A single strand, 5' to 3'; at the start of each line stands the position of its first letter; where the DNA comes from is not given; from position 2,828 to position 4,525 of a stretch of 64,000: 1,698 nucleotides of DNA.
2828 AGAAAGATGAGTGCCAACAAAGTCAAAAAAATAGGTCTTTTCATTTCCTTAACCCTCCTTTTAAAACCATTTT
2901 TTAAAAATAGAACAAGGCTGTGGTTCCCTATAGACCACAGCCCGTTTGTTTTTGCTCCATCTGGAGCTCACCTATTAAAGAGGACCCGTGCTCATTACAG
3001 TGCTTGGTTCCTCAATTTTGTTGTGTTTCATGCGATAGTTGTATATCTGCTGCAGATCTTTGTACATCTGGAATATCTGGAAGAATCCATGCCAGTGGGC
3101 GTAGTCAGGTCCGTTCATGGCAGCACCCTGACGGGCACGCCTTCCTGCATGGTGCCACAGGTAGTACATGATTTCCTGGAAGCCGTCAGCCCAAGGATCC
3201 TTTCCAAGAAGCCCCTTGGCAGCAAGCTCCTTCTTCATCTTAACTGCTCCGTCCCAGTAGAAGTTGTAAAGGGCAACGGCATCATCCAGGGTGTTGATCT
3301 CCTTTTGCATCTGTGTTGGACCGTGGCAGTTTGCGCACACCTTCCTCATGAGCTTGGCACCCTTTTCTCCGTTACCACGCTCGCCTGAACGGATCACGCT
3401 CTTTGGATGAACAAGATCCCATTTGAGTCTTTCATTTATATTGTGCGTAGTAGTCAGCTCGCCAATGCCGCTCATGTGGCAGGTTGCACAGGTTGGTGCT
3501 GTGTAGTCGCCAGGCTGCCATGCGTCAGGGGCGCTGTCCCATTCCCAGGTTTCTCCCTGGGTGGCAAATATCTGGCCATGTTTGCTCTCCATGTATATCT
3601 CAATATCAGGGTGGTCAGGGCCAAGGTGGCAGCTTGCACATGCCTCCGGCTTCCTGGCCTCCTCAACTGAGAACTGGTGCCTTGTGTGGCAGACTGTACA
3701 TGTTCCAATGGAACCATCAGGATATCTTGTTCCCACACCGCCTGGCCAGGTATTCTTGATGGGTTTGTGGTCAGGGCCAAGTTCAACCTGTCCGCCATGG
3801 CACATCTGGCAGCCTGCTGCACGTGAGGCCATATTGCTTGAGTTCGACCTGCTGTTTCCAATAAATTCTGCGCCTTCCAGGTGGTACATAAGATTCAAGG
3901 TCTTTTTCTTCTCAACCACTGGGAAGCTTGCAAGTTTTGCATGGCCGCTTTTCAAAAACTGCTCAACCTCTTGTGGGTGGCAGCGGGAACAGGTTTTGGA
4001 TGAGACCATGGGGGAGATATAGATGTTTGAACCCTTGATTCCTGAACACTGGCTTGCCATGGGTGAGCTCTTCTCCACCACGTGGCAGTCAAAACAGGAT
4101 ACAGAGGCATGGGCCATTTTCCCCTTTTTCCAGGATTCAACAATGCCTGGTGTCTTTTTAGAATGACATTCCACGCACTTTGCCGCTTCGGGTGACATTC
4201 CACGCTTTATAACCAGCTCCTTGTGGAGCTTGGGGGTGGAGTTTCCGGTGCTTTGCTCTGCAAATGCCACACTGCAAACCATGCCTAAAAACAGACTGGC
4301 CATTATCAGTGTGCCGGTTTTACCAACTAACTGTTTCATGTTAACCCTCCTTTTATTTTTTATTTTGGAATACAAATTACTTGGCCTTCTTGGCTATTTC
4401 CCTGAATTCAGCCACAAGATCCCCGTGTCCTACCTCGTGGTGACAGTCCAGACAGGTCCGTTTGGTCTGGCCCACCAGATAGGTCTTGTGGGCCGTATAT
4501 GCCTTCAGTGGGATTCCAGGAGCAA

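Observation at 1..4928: nap and hao genes fused into one gene string: NapC/NrfH-like, octahaem HAO-family, OM barrel, NapM-like cytochrome, NapA-like enzyme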

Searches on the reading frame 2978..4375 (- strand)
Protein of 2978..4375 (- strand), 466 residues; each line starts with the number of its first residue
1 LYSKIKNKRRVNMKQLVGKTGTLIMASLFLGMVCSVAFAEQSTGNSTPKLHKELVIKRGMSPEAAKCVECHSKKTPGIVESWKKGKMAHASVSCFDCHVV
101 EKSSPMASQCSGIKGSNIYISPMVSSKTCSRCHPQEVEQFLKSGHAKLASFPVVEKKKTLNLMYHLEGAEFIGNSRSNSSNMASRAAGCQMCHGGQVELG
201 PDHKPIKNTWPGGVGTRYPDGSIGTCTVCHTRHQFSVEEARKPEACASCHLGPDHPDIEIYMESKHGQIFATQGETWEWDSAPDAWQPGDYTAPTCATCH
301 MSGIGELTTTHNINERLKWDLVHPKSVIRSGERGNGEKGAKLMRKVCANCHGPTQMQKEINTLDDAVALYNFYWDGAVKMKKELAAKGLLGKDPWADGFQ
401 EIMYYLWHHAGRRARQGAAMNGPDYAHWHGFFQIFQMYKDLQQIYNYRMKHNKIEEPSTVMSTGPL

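Call 5: search_protein_families(library=pfam, proteins=[window:2978-4375:-], max_evalue=0.01)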
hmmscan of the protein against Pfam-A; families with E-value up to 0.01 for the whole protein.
window:2978-4375:- (466 aa): 9 families
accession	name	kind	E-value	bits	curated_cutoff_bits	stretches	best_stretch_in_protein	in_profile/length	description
PF13447.11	Multi-haem_cyto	-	4.1e-33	115.2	21.9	1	225-367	97-238/269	Seven times multi-haem cytochrome CxxCH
PF14522.11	Cytochrome_C7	-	4.9e-11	42.7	24.8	2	178-250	5-66/67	Cytochrome c7 and related cytochrome c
PF22113.1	Mtrc-MtrF_II-IV_dom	-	1.2e-08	35.2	30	1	224-355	7-131/176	Outer membrane cytochrome MtrC/MtrF-like, domains II/IV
PF13435.11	Cytochrome_C554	-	1e-07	33.2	20.8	0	245-310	1-65/84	Cytochrome c554 and c-prime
PF14537.11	Cytochrom_c3_2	-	8.3e-07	29.8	25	1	180-250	20-78/79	Cytochrome c3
PF09699.15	Paired_CXXCH_1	-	3.3e-05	23.9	20.6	0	224-250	7-36/41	Doubled CXXCH motif (Paired_CXXCH_1)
PF13442.11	Cytochrome_CBB3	-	7.4e-05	23.4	27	1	336-361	3-28/68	Cytochrome C oxidase, cbb3-type, subunit III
PF00034.26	Cytochrom_C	-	0.0009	21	21.3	1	337-388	2-55/90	Cytochrome c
PF02335.20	Cytochrom_C552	-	0.0061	16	24.1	1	80-143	233-292/438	Cytochrome c552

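Call 6: search_protein_families(library=ncbifam, proteins=[window:2978-4375:-], max_evalue=0.01)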
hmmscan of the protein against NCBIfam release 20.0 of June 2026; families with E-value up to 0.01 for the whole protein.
window:2978-4375:- (466 aa): 6 families
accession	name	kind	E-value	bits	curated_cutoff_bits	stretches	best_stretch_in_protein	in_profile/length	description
NF052343.1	hydrazine_HDH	equivalog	1.7e-23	82.8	900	1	224-390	223-383/564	hydrazine dehydrogenase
TIGR03508.1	decahem_SO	subfamily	4.2e-06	26.4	192.2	1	63-147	69-138/258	DmsE family decaheme c-type cytochrome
NF041198.1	UshA_like_PCGU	equivalog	6.2e-06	25.1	275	1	123-233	405-511/519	UshA-like (seleno)protein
NF041028.1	decahem_GSU2203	exception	3.4e-05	23.2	325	0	119-251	29-156/317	GSU2203 family decaheme c-type cytochrome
NF008339.0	PRK11125.1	equivalog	0.0015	17.3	595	1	80-161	275-353/487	ammonia-forming cytochrome c nitrite reductase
NF040886.1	cyt_C_like_Sec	equivalog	0.0092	14.6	250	1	123-198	42-116/423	multiheme c-type cytochrome (seleno)protein ExtKL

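Call 7: find_encoding_contigs(protein=window:2978-4339:-, flank=10000, max_places=6)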
Protein window:2978-4339:- (454 aa): 13 contigs read that carry it; 6 places shown.
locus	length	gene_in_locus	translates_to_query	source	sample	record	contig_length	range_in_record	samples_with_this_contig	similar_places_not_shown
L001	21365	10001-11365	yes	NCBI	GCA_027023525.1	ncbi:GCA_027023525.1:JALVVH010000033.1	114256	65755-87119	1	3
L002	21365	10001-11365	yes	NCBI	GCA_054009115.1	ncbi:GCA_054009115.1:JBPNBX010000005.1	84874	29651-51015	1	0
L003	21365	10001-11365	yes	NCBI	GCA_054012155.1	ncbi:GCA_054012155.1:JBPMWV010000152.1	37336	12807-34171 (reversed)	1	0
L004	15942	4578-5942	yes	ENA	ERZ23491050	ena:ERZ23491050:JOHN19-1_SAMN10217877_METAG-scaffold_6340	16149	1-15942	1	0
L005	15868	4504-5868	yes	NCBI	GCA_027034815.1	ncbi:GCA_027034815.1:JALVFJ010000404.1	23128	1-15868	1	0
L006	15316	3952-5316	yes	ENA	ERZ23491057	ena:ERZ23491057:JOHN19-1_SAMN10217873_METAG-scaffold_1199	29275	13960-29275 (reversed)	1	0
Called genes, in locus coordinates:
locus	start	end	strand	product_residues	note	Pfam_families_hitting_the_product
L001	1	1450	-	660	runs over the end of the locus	PF00004:AAA, PF07724:AAA_2, PF10431:ClpB_D2-small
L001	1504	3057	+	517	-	PF00117:GATase, PF07722:Peptidase_C26, PF02540:NAD_synthase (weak), PF03054:tRNA_Me_trans (faint), PF00958:GMP_synt_C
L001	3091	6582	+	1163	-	PF02811:PHP, PF07733:DNA_pol3_alpha, PF17657:DNA_pol3_finger, PF14579:HHH_6, PF01336:tRNA_anti-codon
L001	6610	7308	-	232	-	PF00072:Response_reg, PF00486:Trans_reg_C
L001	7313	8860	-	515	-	PF11845:Tll0287-like, PF00672:HAMP, PF00512:HisKA, PF02518:HATPase_c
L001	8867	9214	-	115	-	PF07883:Cupin_2, PF02311:AraC_binding (weak)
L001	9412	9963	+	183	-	PF03264:Cytochrom_NNT, PF14522:Cytochrome_C7 (faint), PF09699:Paired_CXXCH_1 (faint), PF22113:Mtrc-MtrF_II-IV_dom (weak)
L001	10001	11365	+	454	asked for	PF13435:Cytochrome_C554 (faint), PF14537:Cytochrom_c3_2 (faint), PF22113:Mtrc-MtrF_II-IV_dom (faint), PF14522:Cytochrome_C7 (weak), PF13447:Multi-haem_cyto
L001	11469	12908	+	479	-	PF13372:Alginate_exp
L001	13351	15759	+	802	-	PF04879:Molybdop_Fe4S4, PF00384:Molybdopterin, PF01568:Molydop_binding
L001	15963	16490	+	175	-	-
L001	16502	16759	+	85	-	PF03927:NapD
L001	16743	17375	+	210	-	PF00037:Fer4 (weak), PF12797:Fer4_2 (weak), PF12838:Fer4_7, PF13187:Fer4_9, PF12838:Fer4_7 (weak), PF13237:Fer4_10 (weak), PF14697:Fer4_21 (weak), PF12838:Fer4_7 (weak), +7 more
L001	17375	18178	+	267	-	PF12801:Fer4_5, PF13237:Fer4_10 (weak)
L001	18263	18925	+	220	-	PF03692:CxxCxxCC (weak)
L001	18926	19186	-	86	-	PF11127:YgaP-like_TM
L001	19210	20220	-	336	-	PF07885:Ion_trans_2, PF02254:TrkA_N, PF02080:TrkA_C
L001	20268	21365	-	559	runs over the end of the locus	PF00342:PGI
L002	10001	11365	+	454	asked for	PF13435:Cytochrome_C554 (faint), PF14537:Cytochrom_c3_2 (faint), PF22113:Mtrc-MtrF_II-IV_dom (faint), PF14522:Cytochrome_C7 (weak), PF13447:Multi-haem_cyto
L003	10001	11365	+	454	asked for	PF13435:Cytochrome_C554 (faint), PF14537:Cytochrom_c3_2 (faint), PF22113:Mtrc-MtrF_II-IV_dom (faint), PF14522:Cytochrome_C7 (weak), PF13447:Multi-haem_cyto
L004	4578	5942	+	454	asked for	PF13435:Cytochrome_C554 (faint), PF14537:Cytochrom_c3_2 (faint), PF22113:Mtrc-MtrF_II-IV_dom (faint), PF14522:Cytochrome_C7 (weak), PF13447:Multi-haem_cyto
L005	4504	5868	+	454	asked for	PF13435:Cytochrome_C554 (faint), PF14537:Cytochrom_c3_2 (faint), PF22113:Mtrc-MtrF_II-IV_dom (faint), PF14522:Cytochrome_C7 (weak), PF13447:Multi-haem_cyto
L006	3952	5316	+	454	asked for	PF13435:Cytochrome_C554 (faint), PF14537:Cytochrom_c3_2 (faint), PF22113:Mtrc-MtrF_II-IV_dom (faint), PF14522:Cytochrome_C7 (weak), PF13447:Multi-haem_cyto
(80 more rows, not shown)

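Call 11: search_solved_structures(query=window:2978-4339:-, max_evalue=0.01, show_alignments=3)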
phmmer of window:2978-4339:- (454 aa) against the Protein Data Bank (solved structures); distinct sequences matched with E-value up to 0.01: 9.
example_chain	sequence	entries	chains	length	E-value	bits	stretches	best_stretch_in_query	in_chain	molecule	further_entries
4qo5_A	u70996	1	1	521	9.5e-41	143.2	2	77-305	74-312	Hypothetical multiheme protein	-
4fas_A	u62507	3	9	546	1.9e-26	96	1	213-309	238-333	Hydroxylamine oxidoreductase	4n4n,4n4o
1fgj_A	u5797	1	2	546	2.6e-26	95.5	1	213-309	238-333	HYDROXYLAMINE OXIDOREDUCTASE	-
6m0p_A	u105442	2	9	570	2.8e-26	95.5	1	213-309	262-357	Aerobic hydroxylamine oxidoreductase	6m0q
6h5l_A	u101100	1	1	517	6.4e-25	91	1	212-290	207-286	Similar to hydroxylamine oxidoreductase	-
6t5e_A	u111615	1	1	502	3.9e-22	81.8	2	213-366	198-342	Hydroxylamine oxidoreductase-like protein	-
4n4j_A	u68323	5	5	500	8.8e-22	80.6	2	213-366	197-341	hydroxylamine oxidoreductase | Similar to hydroxylamine oxidoreductase hao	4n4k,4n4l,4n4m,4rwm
6hif_G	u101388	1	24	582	4.2e-18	68.5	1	213-380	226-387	Hydrazine dehydrogenase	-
3ubr_A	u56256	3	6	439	0.0027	19.7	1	67-130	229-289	Cytochrome c-552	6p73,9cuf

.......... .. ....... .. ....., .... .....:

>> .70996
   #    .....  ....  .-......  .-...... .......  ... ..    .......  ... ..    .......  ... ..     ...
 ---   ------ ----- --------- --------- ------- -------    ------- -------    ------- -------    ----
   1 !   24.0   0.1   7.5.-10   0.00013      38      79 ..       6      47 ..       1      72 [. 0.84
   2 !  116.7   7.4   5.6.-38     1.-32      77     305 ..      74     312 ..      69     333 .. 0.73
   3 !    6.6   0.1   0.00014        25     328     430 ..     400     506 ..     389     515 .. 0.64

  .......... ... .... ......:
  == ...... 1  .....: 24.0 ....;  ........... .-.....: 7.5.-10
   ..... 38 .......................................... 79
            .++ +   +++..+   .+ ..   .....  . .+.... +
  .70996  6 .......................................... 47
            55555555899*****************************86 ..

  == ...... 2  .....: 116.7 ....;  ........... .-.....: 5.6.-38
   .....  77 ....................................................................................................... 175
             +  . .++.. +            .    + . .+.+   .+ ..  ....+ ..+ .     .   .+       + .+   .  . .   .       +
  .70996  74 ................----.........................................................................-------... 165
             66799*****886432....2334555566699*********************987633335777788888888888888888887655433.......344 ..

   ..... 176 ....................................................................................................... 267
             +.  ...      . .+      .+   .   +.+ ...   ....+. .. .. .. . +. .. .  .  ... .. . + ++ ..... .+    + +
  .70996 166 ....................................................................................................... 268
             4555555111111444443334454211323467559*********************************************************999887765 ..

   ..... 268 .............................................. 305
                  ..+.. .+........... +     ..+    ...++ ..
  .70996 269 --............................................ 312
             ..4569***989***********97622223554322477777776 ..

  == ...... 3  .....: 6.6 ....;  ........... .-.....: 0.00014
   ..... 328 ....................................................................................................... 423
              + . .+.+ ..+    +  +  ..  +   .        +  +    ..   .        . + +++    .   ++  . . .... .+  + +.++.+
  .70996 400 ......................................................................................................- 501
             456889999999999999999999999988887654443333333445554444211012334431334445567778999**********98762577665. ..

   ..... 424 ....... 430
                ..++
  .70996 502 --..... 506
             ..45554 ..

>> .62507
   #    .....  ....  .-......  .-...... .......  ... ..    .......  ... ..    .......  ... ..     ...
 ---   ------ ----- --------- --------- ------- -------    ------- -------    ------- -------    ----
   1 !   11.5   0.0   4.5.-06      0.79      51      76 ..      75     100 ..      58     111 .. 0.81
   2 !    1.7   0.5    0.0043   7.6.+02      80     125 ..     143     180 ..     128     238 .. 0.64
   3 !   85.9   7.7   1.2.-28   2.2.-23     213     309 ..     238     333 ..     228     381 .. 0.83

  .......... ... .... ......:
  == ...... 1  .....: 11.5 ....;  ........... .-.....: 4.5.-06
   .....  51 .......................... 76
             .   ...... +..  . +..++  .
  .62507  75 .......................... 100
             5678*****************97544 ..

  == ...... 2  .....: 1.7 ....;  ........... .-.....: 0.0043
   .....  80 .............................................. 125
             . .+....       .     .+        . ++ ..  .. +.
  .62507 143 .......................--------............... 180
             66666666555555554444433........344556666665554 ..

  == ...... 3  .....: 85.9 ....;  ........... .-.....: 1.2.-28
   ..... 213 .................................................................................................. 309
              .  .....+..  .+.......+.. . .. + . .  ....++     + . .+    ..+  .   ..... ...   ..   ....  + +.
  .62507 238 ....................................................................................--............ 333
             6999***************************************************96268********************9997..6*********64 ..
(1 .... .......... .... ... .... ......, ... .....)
